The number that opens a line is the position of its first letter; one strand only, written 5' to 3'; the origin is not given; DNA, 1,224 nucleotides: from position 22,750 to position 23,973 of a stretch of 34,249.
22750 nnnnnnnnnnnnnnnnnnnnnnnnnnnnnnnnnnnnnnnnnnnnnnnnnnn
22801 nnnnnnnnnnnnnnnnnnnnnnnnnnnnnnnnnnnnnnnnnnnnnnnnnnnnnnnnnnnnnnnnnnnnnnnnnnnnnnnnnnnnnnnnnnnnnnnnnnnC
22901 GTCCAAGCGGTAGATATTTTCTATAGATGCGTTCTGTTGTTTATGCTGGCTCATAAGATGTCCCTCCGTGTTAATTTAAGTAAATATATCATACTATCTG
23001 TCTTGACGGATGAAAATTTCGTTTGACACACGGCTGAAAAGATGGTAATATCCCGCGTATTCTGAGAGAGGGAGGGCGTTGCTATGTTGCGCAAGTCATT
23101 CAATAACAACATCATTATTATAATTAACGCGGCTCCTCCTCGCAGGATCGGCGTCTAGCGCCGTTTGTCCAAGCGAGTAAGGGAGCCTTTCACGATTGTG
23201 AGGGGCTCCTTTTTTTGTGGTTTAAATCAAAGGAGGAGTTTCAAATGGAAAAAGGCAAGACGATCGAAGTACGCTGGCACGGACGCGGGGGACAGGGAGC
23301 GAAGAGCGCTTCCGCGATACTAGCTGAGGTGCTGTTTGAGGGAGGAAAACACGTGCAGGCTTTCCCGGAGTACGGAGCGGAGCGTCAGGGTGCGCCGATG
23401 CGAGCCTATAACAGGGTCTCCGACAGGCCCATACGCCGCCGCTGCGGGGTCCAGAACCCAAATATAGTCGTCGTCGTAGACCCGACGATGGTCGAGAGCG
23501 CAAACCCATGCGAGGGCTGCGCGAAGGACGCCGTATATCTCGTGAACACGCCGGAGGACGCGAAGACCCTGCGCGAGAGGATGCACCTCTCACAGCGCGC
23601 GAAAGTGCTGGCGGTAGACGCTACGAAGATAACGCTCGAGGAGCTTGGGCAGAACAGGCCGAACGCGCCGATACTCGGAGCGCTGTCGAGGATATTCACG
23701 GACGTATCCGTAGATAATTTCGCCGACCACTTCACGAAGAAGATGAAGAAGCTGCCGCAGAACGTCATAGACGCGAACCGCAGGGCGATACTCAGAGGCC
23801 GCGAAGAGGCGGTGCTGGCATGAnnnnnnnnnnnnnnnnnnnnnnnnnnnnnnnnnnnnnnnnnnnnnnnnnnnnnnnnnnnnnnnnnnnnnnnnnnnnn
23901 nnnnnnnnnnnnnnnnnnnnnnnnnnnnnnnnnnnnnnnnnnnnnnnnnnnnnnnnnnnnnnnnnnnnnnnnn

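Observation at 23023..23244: Isoleucine-codon leader-peptide attenuator in front of a 2-oxoacid:ferredoxin oxidoreductase operon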

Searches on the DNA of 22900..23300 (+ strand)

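Call 4: search_rna_families(source=window, start=22900, end=23300, threshold=evalue, max_evalue=10, show_alignments=3)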
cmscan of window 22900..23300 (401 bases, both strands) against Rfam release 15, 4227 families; matches with E-value up to 10: 7.
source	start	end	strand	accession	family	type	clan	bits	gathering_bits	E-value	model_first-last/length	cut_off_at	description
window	22962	23070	+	RF00055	SNORD96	Gene; snRNA; snoRNA; CD-box;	CL00072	25.1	43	0.016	1-85/85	no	Small nucleolar RNA SNORD96 family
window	22952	23016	-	RF02934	caiA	Gene; sRNA;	-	23.9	55.5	0.083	1-78/78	no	caiA RNA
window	23176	23247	+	RF02934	caiA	Gene; sRNA;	-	23.6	55.5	0.096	1-78/78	no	caiA RNA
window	23180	23218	+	RF00489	ctRNA_p42d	Gene; antisense;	-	20.4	50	0.061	1-46/46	no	ctRNA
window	23194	23249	+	RF03731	mir-7371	Gene; miRNA;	-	16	62.6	5.6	1-59/59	no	mir-7371 microRNA precursor family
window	23160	23216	+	RF02231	sX12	Gene; sRNA;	-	15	106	3.4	1-78/78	no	Xanthomonas sRNA sX12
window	23005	23067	+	RF01122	sR39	Gene; snRNA; snoRNA; CD-box;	-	9.8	50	6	1-56/56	no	Small nucleolar RNA sR39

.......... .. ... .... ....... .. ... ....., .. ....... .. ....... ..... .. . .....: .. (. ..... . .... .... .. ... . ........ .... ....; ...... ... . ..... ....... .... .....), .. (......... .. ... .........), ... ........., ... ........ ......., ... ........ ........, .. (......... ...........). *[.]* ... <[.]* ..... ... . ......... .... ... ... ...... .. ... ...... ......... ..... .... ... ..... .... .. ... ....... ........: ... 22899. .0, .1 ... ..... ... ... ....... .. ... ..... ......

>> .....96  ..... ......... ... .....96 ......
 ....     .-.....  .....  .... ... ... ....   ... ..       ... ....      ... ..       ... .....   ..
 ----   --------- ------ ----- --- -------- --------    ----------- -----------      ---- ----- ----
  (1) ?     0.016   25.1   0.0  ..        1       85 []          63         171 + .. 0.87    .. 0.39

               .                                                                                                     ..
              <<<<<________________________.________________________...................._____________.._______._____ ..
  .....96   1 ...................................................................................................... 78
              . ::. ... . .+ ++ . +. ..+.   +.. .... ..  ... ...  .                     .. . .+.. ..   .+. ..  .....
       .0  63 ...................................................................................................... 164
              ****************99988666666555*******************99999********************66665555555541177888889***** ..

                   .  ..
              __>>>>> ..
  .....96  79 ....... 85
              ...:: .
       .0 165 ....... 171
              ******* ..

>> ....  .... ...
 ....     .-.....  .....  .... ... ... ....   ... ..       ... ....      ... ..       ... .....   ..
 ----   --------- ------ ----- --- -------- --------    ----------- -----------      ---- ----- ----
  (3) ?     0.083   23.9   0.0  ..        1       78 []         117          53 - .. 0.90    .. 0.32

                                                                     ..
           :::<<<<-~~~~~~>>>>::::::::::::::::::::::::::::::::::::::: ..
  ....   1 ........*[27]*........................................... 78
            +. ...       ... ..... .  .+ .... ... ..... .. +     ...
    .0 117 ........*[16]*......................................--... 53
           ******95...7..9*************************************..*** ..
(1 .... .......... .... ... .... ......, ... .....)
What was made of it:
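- On Rfam leader families (Leu, Thr, His, Trp leaders and others) and T-box: Only noise appeared at E up to 10 in 22900-23300 (call 4).
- Tried and rejected: Rfam at E up to 10 on 22900-23300 gave only noise, such as snoRNA and caiA hits explained by the ribosome-binding site and hairpin (call 4).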

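Call 64: build_rna_model(alignment_id=A3, structure=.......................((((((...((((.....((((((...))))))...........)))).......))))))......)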
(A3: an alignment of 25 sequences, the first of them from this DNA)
Model R1 built from alignment A3 (25 sequences, 90 columns); structure: as given.
model positions 87; base pairs 16; branch points 0; effective number of sequences 1.67; information 0.654 bits per position. Calibrated on 0.2 Mb of random sequence (short: E-values are rough).
structure used (alignment columns):
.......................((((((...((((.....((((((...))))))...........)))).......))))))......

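Call 65: search_with_rna_model(model_id=R1, sources=[window, L201, L202, L203, L204, L205, L206, L207, L208, L170, L009, L024, L027, L030, L035, L036, L038, L039, L040, L041, L042, L043, L044, L045, L046, L047, L048, L049, L050, L051, L052, L053, L054, L055, L056, L057, L058, L059, L060, L062, L063, L064, L065, L066, L067, L068, L069, L070, L071, L072, L073, L074, L075, L076, L077, L078, L080, L083, L089, L090, L096, L097, L099, L112, L124, L137, L150, L152, L156, L163, L172, L186, L192, L196, L198], max_evalue=1, show_alignments=0)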
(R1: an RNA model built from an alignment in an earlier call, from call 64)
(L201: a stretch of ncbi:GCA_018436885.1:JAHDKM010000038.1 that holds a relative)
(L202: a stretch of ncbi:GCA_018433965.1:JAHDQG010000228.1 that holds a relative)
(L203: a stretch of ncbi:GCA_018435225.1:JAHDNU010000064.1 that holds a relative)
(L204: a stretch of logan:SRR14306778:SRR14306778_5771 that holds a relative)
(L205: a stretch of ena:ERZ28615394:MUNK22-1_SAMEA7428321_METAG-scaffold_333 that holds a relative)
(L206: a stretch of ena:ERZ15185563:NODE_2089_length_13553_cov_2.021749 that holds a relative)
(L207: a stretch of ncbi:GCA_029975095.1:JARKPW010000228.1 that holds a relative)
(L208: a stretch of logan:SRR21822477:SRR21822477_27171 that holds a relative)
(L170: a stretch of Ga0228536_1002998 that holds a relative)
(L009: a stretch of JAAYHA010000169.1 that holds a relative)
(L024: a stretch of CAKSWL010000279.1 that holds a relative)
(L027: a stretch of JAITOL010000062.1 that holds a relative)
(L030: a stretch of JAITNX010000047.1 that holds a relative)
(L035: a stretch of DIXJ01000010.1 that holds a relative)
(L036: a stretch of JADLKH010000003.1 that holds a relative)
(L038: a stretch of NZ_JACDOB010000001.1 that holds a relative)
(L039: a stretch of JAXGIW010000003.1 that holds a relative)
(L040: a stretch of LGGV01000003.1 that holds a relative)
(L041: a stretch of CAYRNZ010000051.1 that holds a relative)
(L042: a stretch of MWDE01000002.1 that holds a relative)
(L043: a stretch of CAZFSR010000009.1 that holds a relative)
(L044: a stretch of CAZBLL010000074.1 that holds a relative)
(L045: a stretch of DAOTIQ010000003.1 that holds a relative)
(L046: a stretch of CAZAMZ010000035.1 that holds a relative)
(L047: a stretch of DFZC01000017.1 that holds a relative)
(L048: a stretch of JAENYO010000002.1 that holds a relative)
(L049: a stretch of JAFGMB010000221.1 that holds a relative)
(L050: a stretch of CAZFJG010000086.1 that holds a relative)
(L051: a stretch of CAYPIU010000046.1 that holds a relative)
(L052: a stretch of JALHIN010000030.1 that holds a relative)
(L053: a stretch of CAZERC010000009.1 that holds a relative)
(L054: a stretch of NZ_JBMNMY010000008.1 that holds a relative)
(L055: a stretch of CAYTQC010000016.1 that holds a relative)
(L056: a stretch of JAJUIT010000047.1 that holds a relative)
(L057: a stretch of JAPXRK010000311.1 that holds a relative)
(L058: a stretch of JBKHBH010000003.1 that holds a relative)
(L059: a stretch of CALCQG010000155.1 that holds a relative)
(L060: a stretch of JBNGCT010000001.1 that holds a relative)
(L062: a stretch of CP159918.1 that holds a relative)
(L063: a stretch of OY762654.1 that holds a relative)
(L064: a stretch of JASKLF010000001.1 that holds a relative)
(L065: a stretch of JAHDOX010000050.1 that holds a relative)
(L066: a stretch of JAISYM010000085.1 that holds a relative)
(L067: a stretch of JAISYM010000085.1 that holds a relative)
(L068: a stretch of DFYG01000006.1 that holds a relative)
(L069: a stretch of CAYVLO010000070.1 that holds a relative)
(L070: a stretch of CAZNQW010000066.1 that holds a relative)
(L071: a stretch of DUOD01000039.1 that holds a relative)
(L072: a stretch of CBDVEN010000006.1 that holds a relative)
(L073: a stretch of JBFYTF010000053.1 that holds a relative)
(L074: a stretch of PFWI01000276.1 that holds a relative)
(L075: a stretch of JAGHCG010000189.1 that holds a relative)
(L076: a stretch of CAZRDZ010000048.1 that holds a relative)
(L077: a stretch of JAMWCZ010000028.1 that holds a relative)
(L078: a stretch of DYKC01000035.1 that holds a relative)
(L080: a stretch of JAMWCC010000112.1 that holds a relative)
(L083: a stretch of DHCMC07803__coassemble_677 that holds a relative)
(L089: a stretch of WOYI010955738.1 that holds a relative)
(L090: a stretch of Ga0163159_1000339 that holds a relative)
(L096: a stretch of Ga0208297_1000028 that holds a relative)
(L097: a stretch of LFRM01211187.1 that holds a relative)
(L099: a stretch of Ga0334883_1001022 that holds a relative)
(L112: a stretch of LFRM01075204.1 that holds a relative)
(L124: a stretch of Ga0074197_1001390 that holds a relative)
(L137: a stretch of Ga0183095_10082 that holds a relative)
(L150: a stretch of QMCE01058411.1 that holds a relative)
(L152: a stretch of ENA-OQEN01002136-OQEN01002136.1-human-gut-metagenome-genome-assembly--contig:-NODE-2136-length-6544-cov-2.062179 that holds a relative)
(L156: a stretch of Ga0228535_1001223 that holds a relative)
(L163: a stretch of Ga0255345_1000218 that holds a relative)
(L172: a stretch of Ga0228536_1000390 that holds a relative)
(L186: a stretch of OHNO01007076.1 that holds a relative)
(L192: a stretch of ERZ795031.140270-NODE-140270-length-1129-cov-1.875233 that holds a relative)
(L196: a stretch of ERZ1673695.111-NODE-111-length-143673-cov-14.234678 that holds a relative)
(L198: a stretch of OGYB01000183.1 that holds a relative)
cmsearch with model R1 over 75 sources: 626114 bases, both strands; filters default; matches with E-value up to 1: 31.
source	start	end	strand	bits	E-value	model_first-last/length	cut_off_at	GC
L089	3701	3787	-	104.4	2.6e-21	1-87/87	no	0.48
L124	11523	11609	-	104.4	2.6e-21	1-87/87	no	0.48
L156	13720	13806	-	104.1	3.1e-21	1-87/87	no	0.49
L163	3966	4052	-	104.1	3.1e-21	1-87/87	no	0.49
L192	755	841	+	104.1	3.1e-21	1-87/87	no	0.49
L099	5502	5588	+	103.9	3.5e-21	1-87/87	no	0.47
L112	4135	4221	+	102.6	7e-21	1-87/87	no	0.49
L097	1414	1500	-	102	9.6e-21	1-87/87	no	0.48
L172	3635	3720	-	100.9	1.7e-20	1-87/87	no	0.47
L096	741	825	+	98.8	5.6e-20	1-87/87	no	0.48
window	23108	23193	+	96.3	2.1e-19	1-87/87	no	0.51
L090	8622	8708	+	96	2.5e-19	1-87/87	no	0.48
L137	9327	9413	-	94.4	6e-19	1-87/87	no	0.48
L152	348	432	+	94.4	6e-19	1-87/87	no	0.45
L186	2531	2615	-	94.3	6.5e-19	1-87/87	no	0.49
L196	1895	1979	-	94.3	6.5e-19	1-87/87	no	0.49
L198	2841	2925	+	94.3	6.5e-19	1-87/87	no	0.49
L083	1116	1200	+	93.3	1.1e-18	1-87/87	no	0.46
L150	385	470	+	89.1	1.1e-17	1-87/87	no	0.58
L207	1122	1208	+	66.7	1.9e-12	1-87/87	no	0.63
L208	146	232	+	66.7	1.9e-12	1-87/87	no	0.63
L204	5851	5938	+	55.4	8.5e-10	1-87/87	no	0.62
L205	5852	5939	+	55.4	8.5e-10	1-87/87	no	0.62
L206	4292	4379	+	55.4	8.5e-10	1-87/87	no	0.62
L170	4473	4563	-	50.1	1.5e-08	1-87/87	no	0.62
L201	5838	5928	+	49.4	2.2e-08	1-87/87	no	0.62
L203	5838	5928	+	49.4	2.2e-08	1-87/87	no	0.62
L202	5839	5929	+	49.4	2.2e-08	1-87/87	no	0.62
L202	4403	4489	+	47.8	5.3e-08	1-87/87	no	0.64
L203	4402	4488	+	47.8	5.3e-08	1-87/87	no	0.64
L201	4402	4488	+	44.9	2.5e-07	1-87/87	no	0.66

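Call 78: search_with_rna_model(model_id=R1, sources=[window, L001, L002, L003, L004, L005, L006, L007, L008, L010, L011, L012, L013, L014, L015, L016, L017, L018, L019, L020, L021, L022, L023, L025, L026, L028, L029, L031, L032, L033, L034, L037, L061, L079, L083, L090, L096, L112, L137, L150, L172, L196, L198, L170, L201, L202, L204, L207], max_evalue=0.00001, make_alignment=true)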
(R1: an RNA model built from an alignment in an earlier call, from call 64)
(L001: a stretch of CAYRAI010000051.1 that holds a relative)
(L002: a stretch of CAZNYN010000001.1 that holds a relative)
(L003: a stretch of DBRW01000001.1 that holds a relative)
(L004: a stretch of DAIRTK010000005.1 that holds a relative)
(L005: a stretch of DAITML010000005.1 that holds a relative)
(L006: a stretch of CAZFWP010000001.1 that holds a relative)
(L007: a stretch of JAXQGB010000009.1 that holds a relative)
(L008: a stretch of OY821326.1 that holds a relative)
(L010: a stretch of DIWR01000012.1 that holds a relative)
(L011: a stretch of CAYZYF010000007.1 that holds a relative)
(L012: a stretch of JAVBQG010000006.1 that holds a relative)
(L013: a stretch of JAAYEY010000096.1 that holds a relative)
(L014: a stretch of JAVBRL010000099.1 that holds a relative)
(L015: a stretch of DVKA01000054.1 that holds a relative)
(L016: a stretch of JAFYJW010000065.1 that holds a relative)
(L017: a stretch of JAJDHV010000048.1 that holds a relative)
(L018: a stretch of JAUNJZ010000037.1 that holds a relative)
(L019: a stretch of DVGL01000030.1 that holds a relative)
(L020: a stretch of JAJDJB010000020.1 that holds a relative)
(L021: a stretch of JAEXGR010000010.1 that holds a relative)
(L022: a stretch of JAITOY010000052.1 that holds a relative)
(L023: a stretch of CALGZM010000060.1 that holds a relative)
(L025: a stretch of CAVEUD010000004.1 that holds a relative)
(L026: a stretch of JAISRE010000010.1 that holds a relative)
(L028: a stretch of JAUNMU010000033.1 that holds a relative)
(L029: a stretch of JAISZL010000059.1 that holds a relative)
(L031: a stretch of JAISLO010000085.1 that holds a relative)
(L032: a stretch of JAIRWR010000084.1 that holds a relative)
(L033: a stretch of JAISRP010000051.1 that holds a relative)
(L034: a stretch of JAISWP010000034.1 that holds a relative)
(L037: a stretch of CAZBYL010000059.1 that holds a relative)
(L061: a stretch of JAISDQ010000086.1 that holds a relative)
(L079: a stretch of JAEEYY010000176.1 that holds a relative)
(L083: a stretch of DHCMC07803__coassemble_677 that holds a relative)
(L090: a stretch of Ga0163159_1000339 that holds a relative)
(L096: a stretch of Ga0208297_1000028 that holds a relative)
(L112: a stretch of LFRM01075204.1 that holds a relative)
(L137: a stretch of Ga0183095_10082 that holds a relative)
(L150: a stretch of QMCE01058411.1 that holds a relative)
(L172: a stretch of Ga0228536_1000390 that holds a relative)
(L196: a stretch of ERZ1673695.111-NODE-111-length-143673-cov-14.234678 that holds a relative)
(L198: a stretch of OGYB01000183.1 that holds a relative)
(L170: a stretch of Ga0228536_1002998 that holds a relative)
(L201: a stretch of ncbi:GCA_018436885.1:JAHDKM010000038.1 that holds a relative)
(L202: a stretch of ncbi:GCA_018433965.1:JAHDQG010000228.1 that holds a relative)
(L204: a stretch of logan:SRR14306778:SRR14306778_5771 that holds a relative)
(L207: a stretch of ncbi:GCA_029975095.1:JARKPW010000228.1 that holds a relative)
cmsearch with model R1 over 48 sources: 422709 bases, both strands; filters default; matches with E-value up to 0.00001: 50.
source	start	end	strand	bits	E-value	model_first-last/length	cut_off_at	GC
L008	2912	2998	+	104.4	1.8e-21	1-87/87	no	0.48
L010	2911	2997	+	104.4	1.8e-21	1-87/87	no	0.48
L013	83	170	+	103.5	2.9e-21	1-87/87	no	0.45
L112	4135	4221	+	102.6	4.7e-21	1-87/87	no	0.49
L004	2908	2994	+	102.5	5e-21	1-87/87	no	0.47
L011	2909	2994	+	102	6.7e-21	1-87/87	no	0.51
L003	1929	2015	+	101.6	8.2e-21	1-87/87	no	0.51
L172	3635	3720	-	100.9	1.2e-20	1-87/87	no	0.47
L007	2908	2994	+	100.7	1.4e-20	1-87/87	no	0.49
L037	2453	2538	+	100.3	1.7e-20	1-87/87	no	0.49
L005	2907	2993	+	100.2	1.7e-20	1-87/87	no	0.52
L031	943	1031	+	99.3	2.8e-20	1-87/87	no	0.52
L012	2851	2938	+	99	3.3e-20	1-87/87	no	0.56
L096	741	825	+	98.8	3.8e-20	1-87/87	no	0.48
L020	2766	2851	+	98.4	4.6e-20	1-87/87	no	0.51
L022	748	836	+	98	5.7e-20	1-87/87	no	0.54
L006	2956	3041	+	97.2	9.1e-20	1-87/87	no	0.45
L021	2930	3014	+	96.8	1.1e-19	1-87/87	no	0.49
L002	2942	3026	+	96.5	1.3e-19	1-87/87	no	0.49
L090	8622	8708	+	96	1.7e-19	1-87/87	no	0.48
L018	2928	3013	+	95.6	2.1e-19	1-87/87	no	0.48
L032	464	552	+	95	3e-19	1-87/87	no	0.51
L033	35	123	+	94.7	3.5e-19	1-87/87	no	0.56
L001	2384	2468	+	94.5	3.8e-19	1-87/87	no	0.51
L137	9327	9413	-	94.4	4e-19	1-87/87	no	0.48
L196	1895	1979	-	94.3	4.4e-19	1-87/87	no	0.49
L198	2841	2925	+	94.3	4.4e-19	1-87/87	no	0.49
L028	2941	3025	+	93.4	7.1e-19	1-87/87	no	0.48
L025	2938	3022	+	93.3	7.3e-19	1-87/87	no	0.48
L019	2937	3021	+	93.3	7.3e-19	1-87/87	no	0.46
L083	1116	1200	+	93.3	7.3e-19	1-87/87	no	0.46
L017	2874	2959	+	93.1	8e-19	1-87/87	no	0.56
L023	2938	3022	+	93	8.6e-19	1-87/87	no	0.47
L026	2863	2952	+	92.4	1.2e-18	1-87/87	no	0.53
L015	2938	3022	+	92.1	1.4e-18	1-87/87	no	0.46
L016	2929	3012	+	91.5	1.9e-18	1-87/87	no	0.48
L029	2839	2925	+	90.9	2.7e-18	1-87/87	no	0.56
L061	436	522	+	89.6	5.4e-18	1-87/87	no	0.54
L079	2937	3020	+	89.1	7.1e-18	1-87/87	no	0.5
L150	385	470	+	89.1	7.2e-18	1-87/87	no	0.58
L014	2903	2990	+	88.2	1.2e-17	1-87/87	no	0.6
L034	1008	1095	+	85.3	5.6e-17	1-87/87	no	0.55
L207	1122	1208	+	66.7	1.3e-12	1-87/87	no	0.63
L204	5851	5938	+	55.4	5.8e-10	1-87/87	no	0.62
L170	4473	4563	-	50.1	1e-08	1-87/87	no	0.62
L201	5838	5928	+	49.4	1.5e-08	1-87/87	no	0.62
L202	5839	5929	+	49.4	1.5e-08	1-87/87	no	0.62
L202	4403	4489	+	47.8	3.6e-08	1-87/87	no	0.64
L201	4402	4488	+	44.9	1.7e-07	1-87/87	no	0.66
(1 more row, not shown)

Alignment A5: 50 matches aligned to the model, 94 columns, each read 5' to 3' on its own strand. Consensus structure (alignment columns), stored with it:
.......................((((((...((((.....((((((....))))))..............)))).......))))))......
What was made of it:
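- Closest known: The Ile leader before IlvA-like Ser/Thr dehydratase in Aminiphilus-like Synergistota. Same: Model R1 matches full length with E from 1e-8 to 1e-12 (calls 65, 78).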

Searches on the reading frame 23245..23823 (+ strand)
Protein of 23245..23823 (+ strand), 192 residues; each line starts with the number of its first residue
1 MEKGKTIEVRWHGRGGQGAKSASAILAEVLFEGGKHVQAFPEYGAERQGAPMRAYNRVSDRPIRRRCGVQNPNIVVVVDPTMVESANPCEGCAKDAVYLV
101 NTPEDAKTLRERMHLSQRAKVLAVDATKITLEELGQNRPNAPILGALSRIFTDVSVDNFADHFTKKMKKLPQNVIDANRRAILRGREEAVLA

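Call 7: search_protein_families(library=pfam, proteins=[window:23245-23823:+])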
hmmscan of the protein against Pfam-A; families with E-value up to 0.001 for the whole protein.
window:23245-23823:+ (192 aa): 1 family
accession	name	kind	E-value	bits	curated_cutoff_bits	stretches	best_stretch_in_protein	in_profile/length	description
PF01558.24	POR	-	3.8e-38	131.8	27.4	1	15-187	1-173/173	Pyruvate ferredoxin/flavodoxin oxidoreductase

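Call 8: search_protein_families(library=ncbifam, proteins=[window:23245-23823:+])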
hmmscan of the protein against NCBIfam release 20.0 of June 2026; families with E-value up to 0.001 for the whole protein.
window:23245-23823:+ (192 aa): 15 families
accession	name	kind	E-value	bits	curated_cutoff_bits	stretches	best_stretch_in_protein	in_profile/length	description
NF040683.1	PorC_Meth_Thtga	equivalog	1.2e-55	188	270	1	7-188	2-172/177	pyruvate synthase subunit PorC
TIGR02175.1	PorC_KorC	subfamily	4.3e-53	179.7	81.1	1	7-187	2-173/177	2-oxoacid:acceptor oxidoreductase, gamma subunit, pyruvate/2-ketoisovalerate family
NF004497.0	PRK05844.1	equivalog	2.9e-43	147.6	243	1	7-188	2-184/186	pyruvate flavodoxin oxidoreductase subunit gamma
NF006321.0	PRK08534.1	equivalog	3.4e-43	147.4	225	1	7-168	2-159/181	pyruvate ferredoxin oxidoreductase subunit gamma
NF010632.0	PRK14029.1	equivalog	2.2e-37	128.5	335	1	7-159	2-153/185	pyruvate/ketoisovalerate ferredoxin oxidoreductase subunit gamma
NF045762.1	PhenlGlyoxDHPadE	equivalog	4.3e-35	121.2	300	1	7-190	2-180/187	NADH-dependent phenylglyoxylate dehydrogenase subunit gamma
TIGR03710.1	OAFO_sf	subfamily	7.2e-14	51.3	482.75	1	8-187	3-171/561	2-oxoacid:acceptor oxidoreductase subunit alpha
NF045790.1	OxalOxreddelta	equivalog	6.9e-12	45.2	230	1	19-130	28-144/316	oxalate oxidoreductase subunit delta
NF006323.0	PRK08537.1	equivalog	1e-08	34.7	235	1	8-187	4-176/181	2-oxoacid:ferredoxin oxidoreductase subunit gamma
NF005324.0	PRK06853.1-4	equivalog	5.5e-07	29.7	222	1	12-187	8-187/196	indolepyruvate oxidoreductase subunit beta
NF005322.0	PRK06853.1-2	equivalog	7.9e-07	29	237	0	116-189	124-193/197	indolepyruvate oxidoreductase subunit beta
TIGR02176.1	pyruv_ox_red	equivalog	3.6e-05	21.8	911.35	1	3-187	410-606/1167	pyruvate:ferredoxin (flavodoxin) oxidoreductase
NF005325.0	PRK06853.1-5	equivalog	4.1e-05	23.4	230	0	8-187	5-189/192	indolepyruvate oxidoreductase subunit beta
NF005323.0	PRK06853.1-3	equivalog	9.3e-05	22.4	238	0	8-188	8-194/197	indolepyruvate oxidoreductase subunit beta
TIGR03334.1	IOR_beta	equivalog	0.00064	19.7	205.8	0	115-186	118-188/189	indolepyruvate ferredoxin oxidoreductase subunit beta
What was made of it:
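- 23245..23823 (+): OFOR gamma subunit. TIGR02175 (PorC_KorC) scores 179.7 bits, above its cutoff of 81.1 (calls 7, 8).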
